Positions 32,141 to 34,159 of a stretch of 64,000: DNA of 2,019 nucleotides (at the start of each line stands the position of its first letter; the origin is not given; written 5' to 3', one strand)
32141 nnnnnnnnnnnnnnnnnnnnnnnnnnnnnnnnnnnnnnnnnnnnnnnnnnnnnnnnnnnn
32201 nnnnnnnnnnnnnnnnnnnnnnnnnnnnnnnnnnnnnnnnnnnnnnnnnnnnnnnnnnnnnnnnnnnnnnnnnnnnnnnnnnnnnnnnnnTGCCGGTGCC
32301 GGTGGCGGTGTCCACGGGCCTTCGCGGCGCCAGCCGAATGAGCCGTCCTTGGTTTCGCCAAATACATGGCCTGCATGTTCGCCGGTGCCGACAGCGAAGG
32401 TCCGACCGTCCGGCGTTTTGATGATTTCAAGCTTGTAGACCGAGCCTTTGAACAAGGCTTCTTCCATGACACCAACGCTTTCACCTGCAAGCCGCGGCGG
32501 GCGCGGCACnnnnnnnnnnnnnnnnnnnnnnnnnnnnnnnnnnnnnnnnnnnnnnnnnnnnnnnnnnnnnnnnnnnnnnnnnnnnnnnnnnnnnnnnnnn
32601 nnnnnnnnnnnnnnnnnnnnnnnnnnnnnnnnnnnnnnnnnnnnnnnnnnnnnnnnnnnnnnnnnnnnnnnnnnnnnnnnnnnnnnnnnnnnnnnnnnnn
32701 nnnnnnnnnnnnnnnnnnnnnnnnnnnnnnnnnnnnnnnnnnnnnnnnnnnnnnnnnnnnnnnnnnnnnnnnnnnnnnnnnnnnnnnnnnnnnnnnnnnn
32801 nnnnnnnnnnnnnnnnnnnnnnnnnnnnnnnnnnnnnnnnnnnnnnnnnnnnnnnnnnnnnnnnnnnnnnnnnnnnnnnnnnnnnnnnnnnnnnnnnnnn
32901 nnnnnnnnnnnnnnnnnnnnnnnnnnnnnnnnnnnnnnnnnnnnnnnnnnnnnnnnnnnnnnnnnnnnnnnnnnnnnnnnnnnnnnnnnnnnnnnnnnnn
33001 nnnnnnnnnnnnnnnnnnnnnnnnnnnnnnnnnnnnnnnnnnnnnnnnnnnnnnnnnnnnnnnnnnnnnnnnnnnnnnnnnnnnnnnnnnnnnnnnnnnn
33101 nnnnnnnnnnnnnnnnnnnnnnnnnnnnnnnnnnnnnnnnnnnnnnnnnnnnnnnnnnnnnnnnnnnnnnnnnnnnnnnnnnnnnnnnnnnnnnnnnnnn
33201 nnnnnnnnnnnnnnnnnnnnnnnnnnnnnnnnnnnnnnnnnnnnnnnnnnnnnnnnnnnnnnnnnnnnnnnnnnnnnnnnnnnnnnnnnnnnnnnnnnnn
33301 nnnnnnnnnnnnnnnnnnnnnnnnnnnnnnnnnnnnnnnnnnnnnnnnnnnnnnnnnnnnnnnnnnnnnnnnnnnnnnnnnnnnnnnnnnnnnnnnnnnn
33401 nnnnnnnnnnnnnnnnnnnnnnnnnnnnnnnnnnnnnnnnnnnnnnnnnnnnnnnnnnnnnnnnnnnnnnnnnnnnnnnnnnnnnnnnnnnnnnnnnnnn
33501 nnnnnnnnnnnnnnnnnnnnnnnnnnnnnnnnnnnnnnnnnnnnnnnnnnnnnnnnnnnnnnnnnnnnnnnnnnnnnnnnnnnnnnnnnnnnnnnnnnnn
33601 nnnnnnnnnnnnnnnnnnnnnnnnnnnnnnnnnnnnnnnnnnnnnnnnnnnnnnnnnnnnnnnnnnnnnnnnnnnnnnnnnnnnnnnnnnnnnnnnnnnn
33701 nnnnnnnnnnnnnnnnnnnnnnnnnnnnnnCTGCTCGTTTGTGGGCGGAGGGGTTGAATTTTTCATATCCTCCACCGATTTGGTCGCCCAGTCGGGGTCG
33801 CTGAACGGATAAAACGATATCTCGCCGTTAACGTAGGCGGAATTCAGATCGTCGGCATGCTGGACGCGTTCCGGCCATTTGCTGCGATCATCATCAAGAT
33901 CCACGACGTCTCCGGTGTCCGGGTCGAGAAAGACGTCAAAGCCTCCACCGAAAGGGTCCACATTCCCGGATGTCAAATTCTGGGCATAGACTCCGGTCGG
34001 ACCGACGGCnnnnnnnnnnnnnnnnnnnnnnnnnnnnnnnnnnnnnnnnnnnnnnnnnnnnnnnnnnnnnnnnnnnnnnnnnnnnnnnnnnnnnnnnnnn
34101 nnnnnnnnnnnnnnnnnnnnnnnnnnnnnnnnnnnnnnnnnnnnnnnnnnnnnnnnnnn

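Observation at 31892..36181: Two-gene surface/secretion module: TPR-plus-beta-barrel outer-membrane protein (Slam/DUF560-like) operonic with a 904-aa Cys-rich, LysM-containing repeat protein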

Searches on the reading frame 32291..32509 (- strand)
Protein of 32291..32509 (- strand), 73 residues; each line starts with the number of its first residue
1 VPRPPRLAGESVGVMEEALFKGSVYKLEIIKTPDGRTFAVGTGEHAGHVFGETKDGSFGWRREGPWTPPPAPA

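Call 93: search_solved_structures(query=A6, max_evalue=10)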
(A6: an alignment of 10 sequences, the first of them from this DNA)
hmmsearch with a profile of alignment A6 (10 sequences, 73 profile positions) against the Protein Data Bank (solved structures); distinct sequences matched with E-value up to 10: 7.
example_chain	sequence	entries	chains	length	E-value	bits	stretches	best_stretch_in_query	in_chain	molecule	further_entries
2xcy_A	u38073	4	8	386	0.067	16.3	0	25-50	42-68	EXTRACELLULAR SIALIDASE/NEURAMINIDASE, PUTATIVE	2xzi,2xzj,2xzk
4m4n_A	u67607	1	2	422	0.078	16.1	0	25-50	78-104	Extracellular sialidase/neuraminidase, putative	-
4m4v_A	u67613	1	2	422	0.094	15.8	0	25-50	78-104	Extracellular sialidase/neuraminidase, putative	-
2hyp_A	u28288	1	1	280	1.4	12.1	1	38-70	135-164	Hypothetical protein RV0805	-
2hy1_A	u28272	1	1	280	1.4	12.1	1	38-70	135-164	Rv0805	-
2hyo_A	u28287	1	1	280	1.4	12.1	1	38-70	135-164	Rv0805N97A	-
7znk_C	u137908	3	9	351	1.7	11.8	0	19-52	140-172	THO complex subunit 3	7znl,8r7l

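Call 96: search_protein_families(library=pfam, alignment_id=A6, max_evalue=1)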
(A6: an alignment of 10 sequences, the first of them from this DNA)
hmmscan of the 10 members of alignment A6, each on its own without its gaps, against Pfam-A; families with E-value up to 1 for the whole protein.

A. member 1, seq(73 aa): 1 family
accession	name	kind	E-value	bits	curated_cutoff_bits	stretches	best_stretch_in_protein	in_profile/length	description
PF20559.3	DUF6770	-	0.26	10.2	27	1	22-43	330-351/520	Family of unknown function (DUF6770)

B. families by the number of members that match (of 10 scanned): 8 families
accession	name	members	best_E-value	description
PF13574.12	Reprolysin_2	3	0.098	Metallo-peptidase family M12B Reprolysin-like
PF12599.13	DUF3768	3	0.18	Protein of unknown function (DUF3768)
PF04351.19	PilP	2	0.053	Pilus assembly protein, PilP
PF04516.20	CP2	2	0.28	CP2 transcription factor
PF24113.1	DUF7387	1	0.15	Family of unknown function (DUF7387)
PF12903.12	DUF3830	1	0.16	Protein of unknown function (DUF3830)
PF17164.10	DUF5122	1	0.17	Domain of unknown function (DUF5122) beta-propeller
PF20559.3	DUF6770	1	0.26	Family of unknown function (DUF6770)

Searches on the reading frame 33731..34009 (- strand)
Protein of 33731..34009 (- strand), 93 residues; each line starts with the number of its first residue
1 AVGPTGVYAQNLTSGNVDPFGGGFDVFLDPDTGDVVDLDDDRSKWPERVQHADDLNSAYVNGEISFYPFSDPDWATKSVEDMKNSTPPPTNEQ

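Call 94: search_solved_structures(query=A5, max_evalue=10)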
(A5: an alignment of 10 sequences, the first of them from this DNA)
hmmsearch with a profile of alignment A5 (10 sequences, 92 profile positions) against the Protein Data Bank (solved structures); distinct sequences matched with E-value up to 10: 23.
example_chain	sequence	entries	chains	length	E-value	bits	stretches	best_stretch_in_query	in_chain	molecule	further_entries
8q7r_U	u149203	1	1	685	6.9e-15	58.3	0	21-52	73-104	Ubiquitin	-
8pql_U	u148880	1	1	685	6.9e-15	58.3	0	21-52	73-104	Ubiquitin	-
8pql_E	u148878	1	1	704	9.1e-15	57.9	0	21-52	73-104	Polyubiquitin-C,Nucleotide exchange factor SIL1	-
7yui_A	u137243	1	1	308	3.1e-06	30.6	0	21-52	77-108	Polyubiquitin-C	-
5b83_A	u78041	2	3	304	1.5e-05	28.4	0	21-52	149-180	tetra ubiquitin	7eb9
3hpe_A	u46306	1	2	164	0.00077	22.9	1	6-68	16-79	Conserved hypothetical secreted protein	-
5h07_A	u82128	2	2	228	0.0021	21.5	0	21-52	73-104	Polyubiquitin-C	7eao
3u30_A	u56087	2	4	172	0.023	18.1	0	21-52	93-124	linear di-ubiquitin | Di-Ubiquitin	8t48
6n5m_A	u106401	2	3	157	0.028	17.9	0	21-52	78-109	Polyubiquitin-C | Ubiquitin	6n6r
7tv4_C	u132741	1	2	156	0.064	16.7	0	21-52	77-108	Polyubiquitin-C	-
4zqs_A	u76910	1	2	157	0.081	16.4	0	20-52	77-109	ubiquitin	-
2zvn_A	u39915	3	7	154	0.11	16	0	21-52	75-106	UBC protein | Ubiquitin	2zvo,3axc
4ksl_D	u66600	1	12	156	0.13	15.8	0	21-52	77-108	Polyubiquitin-C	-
3wxe_B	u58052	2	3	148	0.37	14.3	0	21-52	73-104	Ubiquitin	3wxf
2w9n_A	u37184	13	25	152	0.41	14.2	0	20-52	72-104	UBIQUITIN | Polyubiquitin-C | Polyubiquitin-B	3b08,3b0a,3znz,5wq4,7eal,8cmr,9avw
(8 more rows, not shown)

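Call 95: search_protein_families(library=pfam, alignment_id=A5, max_evalue=1)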
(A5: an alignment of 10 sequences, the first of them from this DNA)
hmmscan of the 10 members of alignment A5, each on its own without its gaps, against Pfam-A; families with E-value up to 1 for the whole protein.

A. member 1, seq(93 aa): 0 families

B. families by the number of members that match (of 10 scanned): 0 families
